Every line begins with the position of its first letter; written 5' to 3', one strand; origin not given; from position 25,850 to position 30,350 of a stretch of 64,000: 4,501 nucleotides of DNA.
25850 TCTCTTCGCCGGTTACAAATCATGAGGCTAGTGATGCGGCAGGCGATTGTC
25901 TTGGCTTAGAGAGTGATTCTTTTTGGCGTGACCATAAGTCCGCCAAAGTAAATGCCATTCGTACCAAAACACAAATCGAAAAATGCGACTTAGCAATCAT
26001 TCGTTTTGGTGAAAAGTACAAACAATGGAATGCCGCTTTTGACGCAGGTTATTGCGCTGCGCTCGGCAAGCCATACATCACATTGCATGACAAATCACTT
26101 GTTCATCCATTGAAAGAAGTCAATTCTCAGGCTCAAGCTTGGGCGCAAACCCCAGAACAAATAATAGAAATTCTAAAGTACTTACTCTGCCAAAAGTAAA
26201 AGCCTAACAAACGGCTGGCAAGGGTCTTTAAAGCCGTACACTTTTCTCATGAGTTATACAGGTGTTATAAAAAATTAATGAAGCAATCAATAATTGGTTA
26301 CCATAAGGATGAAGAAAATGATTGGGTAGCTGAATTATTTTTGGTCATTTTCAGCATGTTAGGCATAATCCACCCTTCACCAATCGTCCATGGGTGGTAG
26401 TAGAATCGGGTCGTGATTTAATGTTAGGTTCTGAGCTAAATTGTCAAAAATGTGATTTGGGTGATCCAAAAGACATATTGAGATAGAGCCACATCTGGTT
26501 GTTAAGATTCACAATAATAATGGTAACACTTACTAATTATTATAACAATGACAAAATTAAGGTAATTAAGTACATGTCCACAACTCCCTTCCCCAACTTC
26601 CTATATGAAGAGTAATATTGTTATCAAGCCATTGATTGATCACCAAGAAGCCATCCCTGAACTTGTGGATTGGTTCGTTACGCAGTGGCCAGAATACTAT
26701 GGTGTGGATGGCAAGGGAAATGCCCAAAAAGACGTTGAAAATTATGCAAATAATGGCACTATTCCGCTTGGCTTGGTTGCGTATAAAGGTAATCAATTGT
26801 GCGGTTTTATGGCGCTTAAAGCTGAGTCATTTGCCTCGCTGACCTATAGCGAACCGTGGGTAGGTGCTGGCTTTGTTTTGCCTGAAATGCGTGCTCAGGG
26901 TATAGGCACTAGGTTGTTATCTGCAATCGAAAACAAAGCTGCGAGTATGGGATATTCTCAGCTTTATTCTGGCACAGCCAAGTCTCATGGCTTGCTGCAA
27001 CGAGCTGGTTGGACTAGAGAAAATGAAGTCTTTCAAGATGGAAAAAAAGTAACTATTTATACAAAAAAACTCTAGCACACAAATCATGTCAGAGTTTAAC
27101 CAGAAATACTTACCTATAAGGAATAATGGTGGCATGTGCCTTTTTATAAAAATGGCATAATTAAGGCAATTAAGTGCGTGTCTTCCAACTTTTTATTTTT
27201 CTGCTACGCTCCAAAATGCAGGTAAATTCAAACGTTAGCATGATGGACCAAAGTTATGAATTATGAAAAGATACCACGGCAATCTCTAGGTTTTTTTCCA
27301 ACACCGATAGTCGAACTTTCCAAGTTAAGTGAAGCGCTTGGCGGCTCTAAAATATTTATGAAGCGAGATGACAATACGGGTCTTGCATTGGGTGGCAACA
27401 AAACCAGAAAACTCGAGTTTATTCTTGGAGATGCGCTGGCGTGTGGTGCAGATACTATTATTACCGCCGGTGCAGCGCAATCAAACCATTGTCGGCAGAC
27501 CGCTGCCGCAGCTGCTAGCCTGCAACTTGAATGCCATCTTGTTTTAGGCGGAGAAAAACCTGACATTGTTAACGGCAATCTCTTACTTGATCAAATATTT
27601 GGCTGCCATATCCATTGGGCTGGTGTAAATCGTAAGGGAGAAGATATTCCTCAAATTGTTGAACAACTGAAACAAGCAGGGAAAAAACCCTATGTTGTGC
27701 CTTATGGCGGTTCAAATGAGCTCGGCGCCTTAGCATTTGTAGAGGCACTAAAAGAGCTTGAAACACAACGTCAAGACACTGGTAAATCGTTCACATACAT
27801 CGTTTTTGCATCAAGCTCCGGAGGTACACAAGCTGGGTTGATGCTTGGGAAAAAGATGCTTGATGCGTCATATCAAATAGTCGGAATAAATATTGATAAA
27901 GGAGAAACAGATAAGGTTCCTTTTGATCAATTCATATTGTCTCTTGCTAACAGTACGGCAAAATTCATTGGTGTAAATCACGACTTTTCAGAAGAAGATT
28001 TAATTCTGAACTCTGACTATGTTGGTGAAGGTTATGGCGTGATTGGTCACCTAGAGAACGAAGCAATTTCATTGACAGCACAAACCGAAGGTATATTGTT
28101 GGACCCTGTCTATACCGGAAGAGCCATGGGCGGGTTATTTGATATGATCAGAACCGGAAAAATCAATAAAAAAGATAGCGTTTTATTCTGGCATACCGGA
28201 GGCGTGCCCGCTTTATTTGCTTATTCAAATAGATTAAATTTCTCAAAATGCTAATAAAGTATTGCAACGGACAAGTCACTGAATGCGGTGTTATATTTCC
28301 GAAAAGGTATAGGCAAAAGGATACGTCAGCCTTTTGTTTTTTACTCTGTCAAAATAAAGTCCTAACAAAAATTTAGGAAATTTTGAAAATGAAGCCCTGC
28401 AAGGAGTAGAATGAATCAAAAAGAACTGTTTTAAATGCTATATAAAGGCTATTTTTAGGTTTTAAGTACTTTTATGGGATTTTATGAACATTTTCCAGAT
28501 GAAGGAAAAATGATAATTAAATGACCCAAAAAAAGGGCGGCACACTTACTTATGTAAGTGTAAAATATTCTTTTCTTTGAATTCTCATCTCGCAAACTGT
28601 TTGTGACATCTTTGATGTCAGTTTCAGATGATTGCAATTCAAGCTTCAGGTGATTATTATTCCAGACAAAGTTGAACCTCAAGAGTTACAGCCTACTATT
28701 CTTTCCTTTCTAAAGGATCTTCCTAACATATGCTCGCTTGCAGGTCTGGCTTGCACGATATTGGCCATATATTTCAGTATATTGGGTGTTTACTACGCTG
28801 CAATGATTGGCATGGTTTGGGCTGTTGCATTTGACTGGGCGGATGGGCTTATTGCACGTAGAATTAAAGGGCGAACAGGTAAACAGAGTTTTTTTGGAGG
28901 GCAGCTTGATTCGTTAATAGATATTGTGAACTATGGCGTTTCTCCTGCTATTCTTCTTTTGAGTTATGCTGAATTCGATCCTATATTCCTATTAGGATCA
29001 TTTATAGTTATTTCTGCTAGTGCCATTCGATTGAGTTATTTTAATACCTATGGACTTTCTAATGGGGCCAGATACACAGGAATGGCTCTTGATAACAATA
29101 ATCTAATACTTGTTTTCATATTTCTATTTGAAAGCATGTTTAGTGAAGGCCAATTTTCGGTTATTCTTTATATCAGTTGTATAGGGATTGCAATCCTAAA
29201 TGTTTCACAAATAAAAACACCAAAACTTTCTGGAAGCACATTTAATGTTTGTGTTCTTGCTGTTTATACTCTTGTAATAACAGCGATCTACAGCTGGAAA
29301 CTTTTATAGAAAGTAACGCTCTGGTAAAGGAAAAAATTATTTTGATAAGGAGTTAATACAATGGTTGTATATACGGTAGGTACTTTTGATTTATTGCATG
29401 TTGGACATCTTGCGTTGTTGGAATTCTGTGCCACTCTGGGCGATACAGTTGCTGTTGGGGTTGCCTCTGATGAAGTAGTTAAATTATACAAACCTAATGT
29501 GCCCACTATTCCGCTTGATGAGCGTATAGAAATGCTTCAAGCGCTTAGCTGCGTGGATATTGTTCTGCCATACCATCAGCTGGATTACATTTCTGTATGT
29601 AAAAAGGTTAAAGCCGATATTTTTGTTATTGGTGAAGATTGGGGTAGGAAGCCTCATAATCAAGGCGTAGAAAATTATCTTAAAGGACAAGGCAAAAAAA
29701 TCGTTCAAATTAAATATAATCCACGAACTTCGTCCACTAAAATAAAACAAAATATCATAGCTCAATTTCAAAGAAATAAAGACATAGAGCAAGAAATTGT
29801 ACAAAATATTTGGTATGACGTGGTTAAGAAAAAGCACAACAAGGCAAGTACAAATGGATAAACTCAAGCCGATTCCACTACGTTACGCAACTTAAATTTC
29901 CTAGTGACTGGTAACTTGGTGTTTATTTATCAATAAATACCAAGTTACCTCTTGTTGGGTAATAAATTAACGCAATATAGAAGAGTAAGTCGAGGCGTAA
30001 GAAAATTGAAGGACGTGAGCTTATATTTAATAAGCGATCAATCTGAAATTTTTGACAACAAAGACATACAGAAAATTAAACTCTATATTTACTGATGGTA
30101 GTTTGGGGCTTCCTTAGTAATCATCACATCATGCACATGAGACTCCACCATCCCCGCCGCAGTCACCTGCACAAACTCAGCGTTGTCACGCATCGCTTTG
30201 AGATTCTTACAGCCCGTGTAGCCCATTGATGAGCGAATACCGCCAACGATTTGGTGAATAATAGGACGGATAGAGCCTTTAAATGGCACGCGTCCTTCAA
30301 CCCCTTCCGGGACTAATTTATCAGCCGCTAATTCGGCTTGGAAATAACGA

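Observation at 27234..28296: D-cysteine desulfhydrase-family gene with matching cassette boundaries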

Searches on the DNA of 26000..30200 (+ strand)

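Call 69: search_rna_families(source=window, start=26000, end=30200, threshold=evalue, max_evalue=1)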
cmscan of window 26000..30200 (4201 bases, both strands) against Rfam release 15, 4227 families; matches with E-value up to 1: 1.
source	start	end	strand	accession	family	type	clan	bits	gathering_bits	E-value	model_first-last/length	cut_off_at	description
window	29903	29958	+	RF03474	mir-4766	Gene; miRNA;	-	34.1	72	0.0004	1-56/56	no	mir-4766 microRNA precursor family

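Call 77: search_dna_similar(query=window:27200-28350:+, collection=plasmids, mode=distant, max_rows=10)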
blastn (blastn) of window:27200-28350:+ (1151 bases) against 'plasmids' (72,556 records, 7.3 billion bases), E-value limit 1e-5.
Records with a match: 5; places in all: 5; records where one place covers at least 80% of the query: 0.
Best place of each record, by identity: 60-80% 5.
By first word of the organism name: Phaeobacter 5.
By predicted mobility (MOB-suite, as given by PLSDB): conjugative 5.
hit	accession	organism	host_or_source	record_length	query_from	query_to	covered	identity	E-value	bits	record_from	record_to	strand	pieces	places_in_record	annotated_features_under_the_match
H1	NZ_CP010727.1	Phaeobacter inhibens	cell culture,clam larvae aquaculture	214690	177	338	14%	69.8%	2e-9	73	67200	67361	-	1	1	D-cysteine desulfhydrase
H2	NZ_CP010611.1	Phaeobacter inhibens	cell culture,clam larvae aquaculture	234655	177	338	14%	69.1%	3e-8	68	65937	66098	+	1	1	D-cysteine desulfhydrase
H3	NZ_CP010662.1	Phaeobacter inhibens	cell culture,clam larvae aquaculture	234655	177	338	14%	69.1%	3e-8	68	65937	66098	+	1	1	D-cysteine desulfhydrase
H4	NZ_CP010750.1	Phaeobacter inhibens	cell culture,algae aquaculture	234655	177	338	14%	69.1%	3e-8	68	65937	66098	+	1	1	D-cysteine desulfhydrase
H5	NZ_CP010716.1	Phaeobacter piscinae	cell culture,fish larvae aquaculture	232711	177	338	14%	69.1%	3e-8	68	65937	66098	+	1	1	D-cysteine desulfhydrase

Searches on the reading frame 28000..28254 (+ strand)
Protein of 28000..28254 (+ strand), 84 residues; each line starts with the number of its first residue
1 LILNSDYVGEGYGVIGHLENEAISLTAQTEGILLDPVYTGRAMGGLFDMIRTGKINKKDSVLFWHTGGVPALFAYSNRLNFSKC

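Call 64: search_solved_structures(query=window:28000-28254:+, max_evalue=0.001, show_alignments=5)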
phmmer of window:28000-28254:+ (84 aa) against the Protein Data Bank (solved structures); distinct sequences matched with E-value up to 0.001: 8.
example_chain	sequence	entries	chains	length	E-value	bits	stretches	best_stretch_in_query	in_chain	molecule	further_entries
7ysk_A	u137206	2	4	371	6.8e-20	74.2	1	3-77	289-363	D-Cysteine desulfhydrase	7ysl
4d97_A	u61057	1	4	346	4.4e-19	71.6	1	5-80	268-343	D-cysteine desulfhydrase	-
4d8t_A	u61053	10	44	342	1.1e-18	70.3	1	5-76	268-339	D-cysteine desulfhydrase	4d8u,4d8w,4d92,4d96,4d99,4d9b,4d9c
1rqx_A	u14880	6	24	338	6.8e-15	58.2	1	2-76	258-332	1-aminocyclopropane-1-carboxylate deaminase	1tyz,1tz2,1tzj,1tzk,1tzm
1j0a_A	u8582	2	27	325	2.1e-11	47.1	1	10-79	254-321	1-aminocyclopropane-1-carboxylate deaminase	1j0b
1j0c_A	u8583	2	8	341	1e-10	44.9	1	9-77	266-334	1-aminocyclopropane-1-carboxylate deaminase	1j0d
1f2d_A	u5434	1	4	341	1e-10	44.9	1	9-77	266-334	1-AMINOCYCLOPROPANE-1-CARBOXYLATE DEAMINASE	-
1j0e_A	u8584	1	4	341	3.9e-10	43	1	9-77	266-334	1-aminocyclopropane-1-carboxylate deaminase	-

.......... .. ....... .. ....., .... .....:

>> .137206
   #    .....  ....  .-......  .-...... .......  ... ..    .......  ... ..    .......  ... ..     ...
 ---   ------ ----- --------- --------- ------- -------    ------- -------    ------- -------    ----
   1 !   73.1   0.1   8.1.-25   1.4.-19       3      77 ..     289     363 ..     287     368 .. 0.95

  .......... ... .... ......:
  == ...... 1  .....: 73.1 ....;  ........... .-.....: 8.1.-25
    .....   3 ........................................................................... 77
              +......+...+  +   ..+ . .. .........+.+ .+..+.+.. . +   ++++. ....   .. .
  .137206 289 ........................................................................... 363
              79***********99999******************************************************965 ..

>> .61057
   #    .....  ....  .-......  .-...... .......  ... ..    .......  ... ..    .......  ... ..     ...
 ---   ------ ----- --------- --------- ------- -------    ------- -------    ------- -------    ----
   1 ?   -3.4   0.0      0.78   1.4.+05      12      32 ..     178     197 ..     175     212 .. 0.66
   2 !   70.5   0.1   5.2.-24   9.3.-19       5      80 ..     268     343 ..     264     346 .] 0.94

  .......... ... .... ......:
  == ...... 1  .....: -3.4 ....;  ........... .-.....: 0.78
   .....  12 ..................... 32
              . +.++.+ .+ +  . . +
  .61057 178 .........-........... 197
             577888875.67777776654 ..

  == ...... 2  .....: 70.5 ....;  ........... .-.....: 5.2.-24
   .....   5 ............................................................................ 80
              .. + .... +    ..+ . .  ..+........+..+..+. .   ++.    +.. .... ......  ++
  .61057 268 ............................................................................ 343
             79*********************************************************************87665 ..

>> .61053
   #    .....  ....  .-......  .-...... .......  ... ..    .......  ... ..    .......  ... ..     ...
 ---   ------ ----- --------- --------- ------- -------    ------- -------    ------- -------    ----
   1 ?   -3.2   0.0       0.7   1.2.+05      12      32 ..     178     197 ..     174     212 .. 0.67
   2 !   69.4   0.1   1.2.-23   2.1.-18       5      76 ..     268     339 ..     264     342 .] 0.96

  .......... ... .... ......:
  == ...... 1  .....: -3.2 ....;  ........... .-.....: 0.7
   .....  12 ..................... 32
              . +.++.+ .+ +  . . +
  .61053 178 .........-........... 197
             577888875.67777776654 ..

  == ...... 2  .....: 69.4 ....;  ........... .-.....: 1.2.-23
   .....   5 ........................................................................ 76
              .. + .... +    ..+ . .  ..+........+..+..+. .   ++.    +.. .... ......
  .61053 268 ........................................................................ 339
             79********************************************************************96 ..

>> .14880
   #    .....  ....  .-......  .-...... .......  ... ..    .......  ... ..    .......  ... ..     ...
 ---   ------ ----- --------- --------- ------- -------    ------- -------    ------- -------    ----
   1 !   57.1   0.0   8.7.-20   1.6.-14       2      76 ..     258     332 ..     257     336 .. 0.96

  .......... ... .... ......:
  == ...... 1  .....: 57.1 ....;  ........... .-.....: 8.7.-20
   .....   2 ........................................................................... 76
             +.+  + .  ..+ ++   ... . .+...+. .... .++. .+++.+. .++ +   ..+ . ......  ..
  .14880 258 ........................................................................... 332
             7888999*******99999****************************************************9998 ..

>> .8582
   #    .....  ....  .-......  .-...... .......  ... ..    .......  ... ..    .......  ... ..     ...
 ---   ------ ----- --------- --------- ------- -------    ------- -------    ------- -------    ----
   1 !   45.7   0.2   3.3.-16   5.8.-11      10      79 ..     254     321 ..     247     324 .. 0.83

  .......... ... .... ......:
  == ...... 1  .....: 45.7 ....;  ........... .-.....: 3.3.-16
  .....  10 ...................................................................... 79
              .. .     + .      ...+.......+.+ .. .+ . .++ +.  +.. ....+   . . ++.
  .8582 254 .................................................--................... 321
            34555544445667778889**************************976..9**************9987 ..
